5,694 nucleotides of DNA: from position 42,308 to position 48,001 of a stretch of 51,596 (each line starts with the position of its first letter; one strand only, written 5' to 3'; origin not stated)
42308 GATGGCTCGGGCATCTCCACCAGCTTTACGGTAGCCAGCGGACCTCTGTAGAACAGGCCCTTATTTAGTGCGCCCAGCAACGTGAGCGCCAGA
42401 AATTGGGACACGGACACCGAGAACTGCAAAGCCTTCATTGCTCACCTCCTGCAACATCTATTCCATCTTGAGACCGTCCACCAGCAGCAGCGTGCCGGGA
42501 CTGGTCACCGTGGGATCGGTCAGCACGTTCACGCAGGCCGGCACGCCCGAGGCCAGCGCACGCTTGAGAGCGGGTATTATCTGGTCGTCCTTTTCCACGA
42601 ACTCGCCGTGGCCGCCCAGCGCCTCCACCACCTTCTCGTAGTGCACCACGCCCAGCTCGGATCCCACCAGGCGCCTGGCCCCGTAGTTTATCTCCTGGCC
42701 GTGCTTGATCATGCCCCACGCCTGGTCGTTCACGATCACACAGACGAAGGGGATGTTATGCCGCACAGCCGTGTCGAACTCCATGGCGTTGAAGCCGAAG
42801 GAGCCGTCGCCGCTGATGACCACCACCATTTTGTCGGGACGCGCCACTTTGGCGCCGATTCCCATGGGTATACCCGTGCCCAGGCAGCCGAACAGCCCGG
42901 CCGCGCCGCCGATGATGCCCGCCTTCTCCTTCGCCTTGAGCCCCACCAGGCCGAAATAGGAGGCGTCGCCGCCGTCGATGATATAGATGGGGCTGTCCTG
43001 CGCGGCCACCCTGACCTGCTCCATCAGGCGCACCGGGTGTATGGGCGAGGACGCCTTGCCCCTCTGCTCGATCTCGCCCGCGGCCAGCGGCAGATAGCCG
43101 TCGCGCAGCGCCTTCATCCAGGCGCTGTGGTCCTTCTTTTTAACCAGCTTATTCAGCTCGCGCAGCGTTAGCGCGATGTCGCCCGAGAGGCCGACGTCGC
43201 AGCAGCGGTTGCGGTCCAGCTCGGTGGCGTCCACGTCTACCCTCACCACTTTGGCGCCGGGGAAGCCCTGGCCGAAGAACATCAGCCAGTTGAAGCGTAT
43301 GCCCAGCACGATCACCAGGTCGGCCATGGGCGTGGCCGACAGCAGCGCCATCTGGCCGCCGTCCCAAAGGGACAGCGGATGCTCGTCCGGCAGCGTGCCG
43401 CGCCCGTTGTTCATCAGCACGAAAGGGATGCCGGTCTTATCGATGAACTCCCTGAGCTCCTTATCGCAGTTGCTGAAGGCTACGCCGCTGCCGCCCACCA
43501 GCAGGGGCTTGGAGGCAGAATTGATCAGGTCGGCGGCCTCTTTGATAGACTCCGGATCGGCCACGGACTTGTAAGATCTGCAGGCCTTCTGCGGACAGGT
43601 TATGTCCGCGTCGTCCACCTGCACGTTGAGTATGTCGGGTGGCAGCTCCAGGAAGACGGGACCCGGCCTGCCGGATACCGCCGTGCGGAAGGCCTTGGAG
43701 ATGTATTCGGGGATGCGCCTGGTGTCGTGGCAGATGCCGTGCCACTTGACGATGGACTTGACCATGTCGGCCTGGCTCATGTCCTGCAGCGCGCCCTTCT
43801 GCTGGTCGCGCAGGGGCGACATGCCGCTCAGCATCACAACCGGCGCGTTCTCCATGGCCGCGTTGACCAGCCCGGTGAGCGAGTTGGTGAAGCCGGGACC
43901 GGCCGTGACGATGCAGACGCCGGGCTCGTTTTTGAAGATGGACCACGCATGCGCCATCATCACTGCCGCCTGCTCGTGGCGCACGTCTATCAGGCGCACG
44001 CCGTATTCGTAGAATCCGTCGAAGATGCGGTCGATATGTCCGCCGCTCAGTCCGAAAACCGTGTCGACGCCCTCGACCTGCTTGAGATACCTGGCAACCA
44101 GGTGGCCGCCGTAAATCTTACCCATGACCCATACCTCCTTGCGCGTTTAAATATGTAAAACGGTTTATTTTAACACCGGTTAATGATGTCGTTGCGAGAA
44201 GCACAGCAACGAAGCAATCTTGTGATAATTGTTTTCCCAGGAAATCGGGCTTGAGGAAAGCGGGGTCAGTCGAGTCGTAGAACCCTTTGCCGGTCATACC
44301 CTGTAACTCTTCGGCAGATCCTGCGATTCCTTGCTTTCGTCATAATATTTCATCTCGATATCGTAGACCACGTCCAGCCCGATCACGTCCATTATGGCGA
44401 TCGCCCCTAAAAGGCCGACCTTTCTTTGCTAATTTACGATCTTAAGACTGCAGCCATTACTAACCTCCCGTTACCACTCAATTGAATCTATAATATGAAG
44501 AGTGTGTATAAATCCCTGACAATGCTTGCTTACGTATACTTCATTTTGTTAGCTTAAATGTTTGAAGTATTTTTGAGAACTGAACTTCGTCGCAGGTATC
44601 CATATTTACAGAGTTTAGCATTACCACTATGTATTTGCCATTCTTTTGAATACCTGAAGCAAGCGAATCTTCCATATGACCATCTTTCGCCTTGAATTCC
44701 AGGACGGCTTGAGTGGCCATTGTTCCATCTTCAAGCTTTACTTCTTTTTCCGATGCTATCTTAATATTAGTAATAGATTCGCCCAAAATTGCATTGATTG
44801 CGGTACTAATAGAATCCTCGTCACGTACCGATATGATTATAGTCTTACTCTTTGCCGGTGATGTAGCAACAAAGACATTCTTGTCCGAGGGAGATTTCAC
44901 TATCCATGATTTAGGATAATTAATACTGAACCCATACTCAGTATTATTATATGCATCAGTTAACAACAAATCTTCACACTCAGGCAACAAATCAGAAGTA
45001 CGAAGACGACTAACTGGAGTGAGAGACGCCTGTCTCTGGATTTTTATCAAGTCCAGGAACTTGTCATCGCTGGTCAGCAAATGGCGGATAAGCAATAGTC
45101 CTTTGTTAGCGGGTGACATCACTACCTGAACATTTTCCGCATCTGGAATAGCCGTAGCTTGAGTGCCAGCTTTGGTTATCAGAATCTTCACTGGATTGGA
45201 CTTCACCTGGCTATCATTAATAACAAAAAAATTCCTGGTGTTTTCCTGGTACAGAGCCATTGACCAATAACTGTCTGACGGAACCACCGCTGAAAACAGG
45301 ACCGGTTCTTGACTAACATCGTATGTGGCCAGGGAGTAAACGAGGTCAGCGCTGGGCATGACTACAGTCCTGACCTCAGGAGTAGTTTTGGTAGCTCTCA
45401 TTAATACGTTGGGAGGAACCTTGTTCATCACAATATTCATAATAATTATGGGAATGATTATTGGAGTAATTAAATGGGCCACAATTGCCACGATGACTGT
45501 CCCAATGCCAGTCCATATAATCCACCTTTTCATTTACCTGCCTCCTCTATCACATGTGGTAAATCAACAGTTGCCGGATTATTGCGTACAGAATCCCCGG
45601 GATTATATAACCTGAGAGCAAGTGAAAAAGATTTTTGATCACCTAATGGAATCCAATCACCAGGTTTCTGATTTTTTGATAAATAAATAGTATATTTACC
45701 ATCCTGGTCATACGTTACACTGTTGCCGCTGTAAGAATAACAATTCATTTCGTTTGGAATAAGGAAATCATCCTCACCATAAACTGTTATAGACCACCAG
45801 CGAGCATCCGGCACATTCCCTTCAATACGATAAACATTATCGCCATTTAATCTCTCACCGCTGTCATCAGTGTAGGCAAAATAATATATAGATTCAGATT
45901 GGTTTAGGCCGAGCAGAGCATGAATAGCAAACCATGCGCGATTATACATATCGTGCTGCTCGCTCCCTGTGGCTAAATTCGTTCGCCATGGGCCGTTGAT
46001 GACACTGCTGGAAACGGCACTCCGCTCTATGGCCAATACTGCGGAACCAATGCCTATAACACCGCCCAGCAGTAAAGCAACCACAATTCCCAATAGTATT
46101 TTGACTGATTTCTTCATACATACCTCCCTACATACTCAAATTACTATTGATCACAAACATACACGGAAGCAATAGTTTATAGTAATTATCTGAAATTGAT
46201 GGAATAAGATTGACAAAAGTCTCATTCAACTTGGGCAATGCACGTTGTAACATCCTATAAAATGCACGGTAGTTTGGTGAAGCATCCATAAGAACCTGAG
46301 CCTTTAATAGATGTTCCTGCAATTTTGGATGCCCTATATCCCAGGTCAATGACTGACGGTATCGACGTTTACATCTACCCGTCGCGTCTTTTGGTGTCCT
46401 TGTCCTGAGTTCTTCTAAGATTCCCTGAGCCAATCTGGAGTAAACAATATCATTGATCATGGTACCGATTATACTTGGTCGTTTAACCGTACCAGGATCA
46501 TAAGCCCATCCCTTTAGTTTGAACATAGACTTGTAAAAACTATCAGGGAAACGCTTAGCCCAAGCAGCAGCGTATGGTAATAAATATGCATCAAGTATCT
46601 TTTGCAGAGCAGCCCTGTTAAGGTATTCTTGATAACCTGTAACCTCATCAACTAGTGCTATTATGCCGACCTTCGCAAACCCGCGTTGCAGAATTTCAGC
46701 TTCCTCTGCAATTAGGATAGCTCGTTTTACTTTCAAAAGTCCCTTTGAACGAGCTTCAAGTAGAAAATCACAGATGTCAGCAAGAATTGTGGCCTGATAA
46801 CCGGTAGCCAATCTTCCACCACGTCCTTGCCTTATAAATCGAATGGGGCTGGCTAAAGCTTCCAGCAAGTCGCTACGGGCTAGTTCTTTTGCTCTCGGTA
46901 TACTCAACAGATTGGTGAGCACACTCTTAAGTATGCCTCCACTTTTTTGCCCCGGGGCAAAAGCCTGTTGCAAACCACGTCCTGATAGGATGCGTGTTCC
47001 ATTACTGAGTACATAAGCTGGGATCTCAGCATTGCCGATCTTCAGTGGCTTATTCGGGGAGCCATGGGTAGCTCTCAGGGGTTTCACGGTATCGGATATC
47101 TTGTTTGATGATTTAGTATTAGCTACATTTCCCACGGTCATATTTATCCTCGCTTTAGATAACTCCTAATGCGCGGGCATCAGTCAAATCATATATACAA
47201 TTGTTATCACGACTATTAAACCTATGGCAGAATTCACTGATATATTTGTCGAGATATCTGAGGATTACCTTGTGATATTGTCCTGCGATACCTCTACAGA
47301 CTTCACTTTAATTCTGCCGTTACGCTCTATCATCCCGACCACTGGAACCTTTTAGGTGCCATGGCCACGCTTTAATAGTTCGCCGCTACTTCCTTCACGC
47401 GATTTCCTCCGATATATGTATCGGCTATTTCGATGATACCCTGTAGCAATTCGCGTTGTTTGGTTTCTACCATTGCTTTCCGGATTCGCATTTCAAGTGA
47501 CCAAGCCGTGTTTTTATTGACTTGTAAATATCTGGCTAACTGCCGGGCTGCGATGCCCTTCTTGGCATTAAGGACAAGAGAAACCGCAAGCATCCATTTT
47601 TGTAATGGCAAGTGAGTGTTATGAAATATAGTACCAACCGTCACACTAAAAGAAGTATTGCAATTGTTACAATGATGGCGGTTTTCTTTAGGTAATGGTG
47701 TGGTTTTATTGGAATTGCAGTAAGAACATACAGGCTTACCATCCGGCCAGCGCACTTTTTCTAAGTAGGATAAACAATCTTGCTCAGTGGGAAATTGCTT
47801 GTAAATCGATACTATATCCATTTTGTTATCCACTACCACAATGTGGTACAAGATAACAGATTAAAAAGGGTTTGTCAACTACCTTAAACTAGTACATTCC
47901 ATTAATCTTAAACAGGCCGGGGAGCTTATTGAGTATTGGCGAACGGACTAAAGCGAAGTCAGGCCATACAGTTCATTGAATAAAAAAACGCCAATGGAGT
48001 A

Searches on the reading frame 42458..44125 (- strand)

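Call 65: search_protein_families(library=pfam, proteins=[window:42458-44125:-], max_evalue=0.05)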
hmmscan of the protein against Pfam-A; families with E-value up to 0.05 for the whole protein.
window:42458-44125:- (555 aa): 3 families
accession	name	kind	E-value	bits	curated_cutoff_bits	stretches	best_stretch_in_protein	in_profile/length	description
PF02775.26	TPP_enzyme_C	-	1.6e-36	125.8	21.9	1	398-534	15-151/151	Thiamine pyrophosphate enzyme, C-terminal TPP binding domain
PF02776.23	TPP_enzyme_N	-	1.5e-35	122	26.8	1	6-120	3-118/119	Thiamine pyrophosphate enzyme, N-terminal TPP binding domain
PF00205.28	TPP_enzyme_M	-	4.1e-31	107.9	30.4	1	194-324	1-137/137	Thiamine pyrophosphate enzyme, central domain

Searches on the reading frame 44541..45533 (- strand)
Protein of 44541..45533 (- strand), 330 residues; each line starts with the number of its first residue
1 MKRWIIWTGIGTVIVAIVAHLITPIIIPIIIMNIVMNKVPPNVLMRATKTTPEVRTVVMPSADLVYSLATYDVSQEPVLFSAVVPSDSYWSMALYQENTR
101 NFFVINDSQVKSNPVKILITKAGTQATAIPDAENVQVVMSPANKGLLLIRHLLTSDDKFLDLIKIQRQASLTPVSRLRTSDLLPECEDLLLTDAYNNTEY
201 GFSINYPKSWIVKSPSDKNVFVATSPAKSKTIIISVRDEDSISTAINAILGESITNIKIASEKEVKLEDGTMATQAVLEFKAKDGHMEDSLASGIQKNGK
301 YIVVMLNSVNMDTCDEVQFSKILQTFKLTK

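Call 65: search_protein_families(library=pfam, proteins=[window:44541-45533:-], max_evalue=0.05)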
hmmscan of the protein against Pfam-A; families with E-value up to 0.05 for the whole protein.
window:44541-45533:- (330 aa): 3 families
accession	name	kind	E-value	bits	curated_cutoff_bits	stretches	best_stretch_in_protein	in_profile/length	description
PF06863.17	DUF1254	-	8.9e-20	71.7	22.2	1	43-173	3-133/133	Protein of unknown function (DUF1254)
PF18933.6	PsbP_2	-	0.00012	22.5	27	1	192-285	44-144/184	PsbP-like protein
PF01789.22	PsbP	-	0.029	14.9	23.5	0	194-229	5-41/155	PsbP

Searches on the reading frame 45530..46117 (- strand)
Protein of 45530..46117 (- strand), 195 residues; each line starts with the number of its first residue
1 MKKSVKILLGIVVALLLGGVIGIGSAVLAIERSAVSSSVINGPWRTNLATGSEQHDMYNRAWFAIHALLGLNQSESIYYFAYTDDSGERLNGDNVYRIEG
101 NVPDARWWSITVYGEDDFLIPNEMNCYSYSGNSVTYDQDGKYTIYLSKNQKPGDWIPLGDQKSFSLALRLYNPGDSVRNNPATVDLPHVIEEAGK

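Call 65: search_protein_families(library=pfam, proteins=[window:45530-46117:-], max_evalue=0.05)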
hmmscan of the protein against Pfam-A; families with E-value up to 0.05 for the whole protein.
window:45530-46117:- (195 aa): 1 family
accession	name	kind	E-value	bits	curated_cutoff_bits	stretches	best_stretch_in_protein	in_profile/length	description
PF06742.16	DUF1214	-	4.1e-27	95.3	25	1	75-174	1-111/112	Protein of unknown function (DUF1214)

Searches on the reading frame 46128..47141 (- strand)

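Call 65: search_protein_families(library=pfam, proteins=[window:46128-47141:-], max_evalue=0.05)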
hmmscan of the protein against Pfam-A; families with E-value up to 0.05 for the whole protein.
window:46128-47141:- (337 aa): 1 family
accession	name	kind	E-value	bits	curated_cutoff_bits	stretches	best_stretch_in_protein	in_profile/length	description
PF10546.14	P63C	-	3.7e-27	95.2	26.1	1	182-274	1-93/93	P63C domain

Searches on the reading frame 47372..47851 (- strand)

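Call 65: search_protein_families(library=pfam, proteins=[window:47372-47851:-], max_evalue=0.05)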
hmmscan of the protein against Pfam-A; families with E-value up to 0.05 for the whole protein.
window:47372-47851:- (159 aa): 1 family
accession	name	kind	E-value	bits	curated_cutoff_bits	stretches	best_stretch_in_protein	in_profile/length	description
PF12760.12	Zn_ribbon_IS1595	-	1.9e-10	41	25.4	1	21-66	1-45/46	Transposase zinc-ribbon domain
